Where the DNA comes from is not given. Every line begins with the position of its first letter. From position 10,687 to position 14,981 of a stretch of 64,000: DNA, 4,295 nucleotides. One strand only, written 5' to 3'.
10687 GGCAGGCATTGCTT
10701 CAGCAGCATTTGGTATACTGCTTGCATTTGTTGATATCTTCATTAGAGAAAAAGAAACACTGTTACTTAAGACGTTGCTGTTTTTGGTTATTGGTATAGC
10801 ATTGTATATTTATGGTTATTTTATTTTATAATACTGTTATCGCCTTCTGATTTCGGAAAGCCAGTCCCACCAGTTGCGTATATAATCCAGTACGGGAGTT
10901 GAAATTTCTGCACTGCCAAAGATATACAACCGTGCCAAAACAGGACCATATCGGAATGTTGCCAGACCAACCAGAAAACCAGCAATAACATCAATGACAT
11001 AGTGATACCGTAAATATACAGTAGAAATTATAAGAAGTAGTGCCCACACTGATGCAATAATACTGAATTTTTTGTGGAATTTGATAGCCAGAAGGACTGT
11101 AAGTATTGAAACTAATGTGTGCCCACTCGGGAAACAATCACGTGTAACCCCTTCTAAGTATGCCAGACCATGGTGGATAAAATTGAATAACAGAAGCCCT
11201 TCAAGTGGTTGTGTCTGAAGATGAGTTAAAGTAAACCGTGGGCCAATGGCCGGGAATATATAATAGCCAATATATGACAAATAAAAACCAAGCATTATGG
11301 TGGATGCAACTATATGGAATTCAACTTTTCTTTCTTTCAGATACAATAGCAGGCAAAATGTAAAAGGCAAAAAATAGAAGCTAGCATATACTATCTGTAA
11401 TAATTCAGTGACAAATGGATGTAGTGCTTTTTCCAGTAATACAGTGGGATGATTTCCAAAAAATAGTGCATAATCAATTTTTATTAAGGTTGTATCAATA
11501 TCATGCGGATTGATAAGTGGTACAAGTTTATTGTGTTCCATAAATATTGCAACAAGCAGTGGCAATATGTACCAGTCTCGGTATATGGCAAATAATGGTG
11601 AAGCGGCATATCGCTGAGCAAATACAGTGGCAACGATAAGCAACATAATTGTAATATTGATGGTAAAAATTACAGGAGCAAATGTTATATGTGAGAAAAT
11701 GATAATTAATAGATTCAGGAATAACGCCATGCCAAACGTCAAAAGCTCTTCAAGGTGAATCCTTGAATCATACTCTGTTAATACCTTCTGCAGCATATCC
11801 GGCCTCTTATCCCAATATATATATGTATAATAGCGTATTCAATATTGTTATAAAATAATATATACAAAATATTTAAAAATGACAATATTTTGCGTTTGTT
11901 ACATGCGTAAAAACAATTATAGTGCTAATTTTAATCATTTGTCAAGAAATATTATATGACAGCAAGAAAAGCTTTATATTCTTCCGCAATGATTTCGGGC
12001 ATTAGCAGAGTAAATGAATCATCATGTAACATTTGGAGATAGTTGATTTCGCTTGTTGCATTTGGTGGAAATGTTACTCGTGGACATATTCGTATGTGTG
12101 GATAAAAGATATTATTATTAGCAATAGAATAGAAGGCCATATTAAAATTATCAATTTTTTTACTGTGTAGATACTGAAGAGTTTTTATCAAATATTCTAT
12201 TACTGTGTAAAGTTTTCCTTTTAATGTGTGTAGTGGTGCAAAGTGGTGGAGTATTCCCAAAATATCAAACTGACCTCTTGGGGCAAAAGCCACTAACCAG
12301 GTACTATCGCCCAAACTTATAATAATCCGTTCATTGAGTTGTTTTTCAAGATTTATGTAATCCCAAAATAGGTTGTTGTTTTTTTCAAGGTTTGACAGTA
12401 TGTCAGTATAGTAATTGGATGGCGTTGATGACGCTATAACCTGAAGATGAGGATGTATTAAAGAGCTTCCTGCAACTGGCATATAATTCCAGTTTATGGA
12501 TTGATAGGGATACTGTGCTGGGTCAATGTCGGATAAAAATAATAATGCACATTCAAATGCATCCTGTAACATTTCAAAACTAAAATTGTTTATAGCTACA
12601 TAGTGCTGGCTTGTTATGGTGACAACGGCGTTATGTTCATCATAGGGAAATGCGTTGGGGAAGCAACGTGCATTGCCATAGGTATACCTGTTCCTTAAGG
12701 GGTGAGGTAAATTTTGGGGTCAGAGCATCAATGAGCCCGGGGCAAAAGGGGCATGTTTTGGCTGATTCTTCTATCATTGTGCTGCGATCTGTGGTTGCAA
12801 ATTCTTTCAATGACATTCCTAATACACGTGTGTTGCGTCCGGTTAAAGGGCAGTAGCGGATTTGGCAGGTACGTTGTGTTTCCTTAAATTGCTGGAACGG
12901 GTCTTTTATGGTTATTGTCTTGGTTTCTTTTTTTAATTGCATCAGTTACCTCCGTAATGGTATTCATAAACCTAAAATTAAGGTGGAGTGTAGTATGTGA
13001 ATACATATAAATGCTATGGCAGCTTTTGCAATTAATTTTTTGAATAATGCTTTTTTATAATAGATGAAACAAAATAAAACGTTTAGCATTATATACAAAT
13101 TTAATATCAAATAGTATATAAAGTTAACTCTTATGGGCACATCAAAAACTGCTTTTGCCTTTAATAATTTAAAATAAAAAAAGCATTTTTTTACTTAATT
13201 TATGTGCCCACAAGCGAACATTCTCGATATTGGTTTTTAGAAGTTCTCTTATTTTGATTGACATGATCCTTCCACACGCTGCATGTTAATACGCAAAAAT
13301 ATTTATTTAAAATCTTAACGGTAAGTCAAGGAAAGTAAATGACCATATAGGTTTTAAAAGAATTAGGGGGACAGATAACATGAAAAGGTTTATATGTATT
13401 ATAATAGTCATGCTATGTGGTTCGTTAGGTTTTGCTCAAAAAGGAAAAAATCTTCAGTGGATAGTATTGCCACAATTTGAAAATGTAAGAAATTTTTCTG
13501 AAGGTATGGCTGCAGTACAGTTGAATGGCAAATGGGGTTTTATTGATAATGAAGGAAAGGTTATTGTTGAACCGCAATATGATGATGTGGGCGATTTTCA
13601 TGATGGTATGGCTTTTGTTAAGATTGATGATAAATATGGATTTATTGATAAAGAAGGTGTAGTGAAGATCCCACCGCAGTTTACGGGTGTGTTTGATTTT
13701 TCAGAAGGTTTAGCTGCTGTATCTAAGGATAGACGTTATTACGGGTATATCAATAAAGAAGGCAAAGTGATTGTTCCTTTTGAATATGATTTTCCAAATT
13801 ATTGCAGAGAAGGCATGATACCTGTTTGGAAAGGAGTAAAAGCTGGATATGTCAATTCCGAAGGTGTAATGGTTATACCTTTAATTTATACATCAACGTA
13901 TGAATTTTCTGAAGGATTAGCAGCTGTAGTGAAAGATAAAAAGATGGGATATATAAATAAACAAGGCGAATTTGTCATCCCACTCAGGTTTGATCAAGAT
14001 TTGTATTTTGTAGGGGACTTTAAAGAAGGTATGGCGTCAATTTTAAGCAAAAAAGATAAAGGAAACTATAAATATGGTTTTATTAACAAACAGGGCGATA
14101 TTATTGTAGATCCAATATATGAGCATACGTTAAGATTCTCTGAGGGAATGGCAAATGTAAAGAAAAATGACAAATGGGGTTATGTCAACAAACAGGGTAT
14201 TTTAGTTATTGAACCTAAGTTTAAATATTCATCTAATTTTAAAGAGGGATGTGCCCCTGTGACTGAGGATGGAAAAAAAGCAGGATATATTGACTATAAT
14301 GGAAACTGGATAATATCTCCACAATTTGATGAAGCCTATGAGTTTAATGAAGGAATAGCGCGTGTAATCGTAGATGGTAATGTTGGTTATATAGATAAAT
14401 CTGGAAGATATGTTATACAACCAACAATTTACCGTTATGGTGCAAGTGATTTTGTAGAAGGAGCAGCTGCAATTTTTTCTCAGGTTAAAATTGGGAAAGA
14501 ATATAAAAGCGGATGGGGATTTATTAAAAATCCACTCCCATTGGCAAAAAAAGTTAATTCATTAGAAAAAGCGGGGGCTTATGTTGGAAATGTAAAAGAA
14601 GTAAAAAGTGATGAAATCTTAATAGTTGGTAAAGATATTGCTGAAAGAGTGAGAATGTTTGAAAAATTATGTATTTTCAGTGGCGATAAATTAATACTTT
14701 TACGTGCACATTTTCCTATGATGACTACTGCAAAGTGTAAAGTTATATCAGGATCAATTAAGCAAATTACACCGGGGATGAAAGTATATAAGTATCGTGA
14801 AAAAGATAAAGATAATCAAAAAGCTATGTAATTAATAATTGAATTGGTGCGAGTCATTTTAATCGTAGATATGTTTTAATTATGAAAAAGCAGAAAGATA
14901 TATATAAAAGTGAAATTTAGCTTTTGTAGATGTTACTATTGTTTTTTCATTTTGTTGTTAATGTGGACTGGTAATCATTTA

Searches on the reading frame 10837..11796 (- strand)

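Call 31: search_protein_families(library=pfam, proteins=[window:10837-11796:-], max_evalue=0.001)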
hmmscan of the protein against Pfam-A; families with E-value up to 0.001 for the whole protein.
window:10837-11796:- (319 aa): 3 families
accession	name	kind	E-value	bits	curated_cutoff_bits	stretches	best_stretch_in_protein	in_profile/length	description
PF14378.12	PAP2_3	-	4.9e-21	75.8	27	1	103-281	2-188/190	PAP2 superfamily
PF01569.27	PAP2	-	1.3e-10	41.5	27.2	1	205-281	47-118/130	PAP2 superfamily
PF14360.12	PAP2_C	-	8.4e-07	29.9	27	1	221-282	5-70/74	PAP2 superfamily C-terminal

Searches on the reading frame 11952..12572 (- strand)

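Call 31: search_protein_families(library=pfam, proteins=[window:11952-12572:-], max_evalue=0.001)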
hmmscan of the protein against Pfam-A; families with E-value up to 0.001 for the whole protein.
window:11952-12572:- (206 aa): 0 families

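Call 46: search_protein_families(library=ncbifam, proteins=[window:11952-12572:-], max_evalue=0.001)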
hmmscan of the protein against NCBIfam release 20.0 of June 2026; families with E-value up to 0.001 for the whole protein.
window:11952-12572:- (206 aa): 1 family
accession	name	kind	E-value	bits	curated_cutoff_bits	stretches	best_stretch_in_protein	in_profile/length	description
NF003635.0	PRK05270.2-5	subfamily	0.00092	18.2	905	0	59-138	178-260/499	UDP-glucose--hexose-1-phosphate uridylyltransferase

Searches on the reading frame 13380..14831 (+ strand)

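Call 31: search_protein_families(library=pfam, proteins=[window:13380-14831:+], max_evalue=0.001)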
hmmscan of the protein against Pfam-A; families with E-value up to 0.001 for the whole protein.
window:13380-14831:+ (483 aa): 3 families
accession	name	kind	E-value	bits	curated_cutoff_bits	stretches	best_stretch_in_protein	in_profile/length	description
PF14903.11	WG_beta_rep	-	2.2e-98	322.2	25.6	9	52-86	1-35/35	WG containing repeat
PF22377.2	TarS_C2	-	7.1e-05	23.1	27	0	309-332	13-36/78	TarS C-terminal domain 2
PF10411.14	DsbC_N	-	0.00024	21.1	25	0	324-352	32-61/70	Disulfide bond isomerase protein N-terminal domain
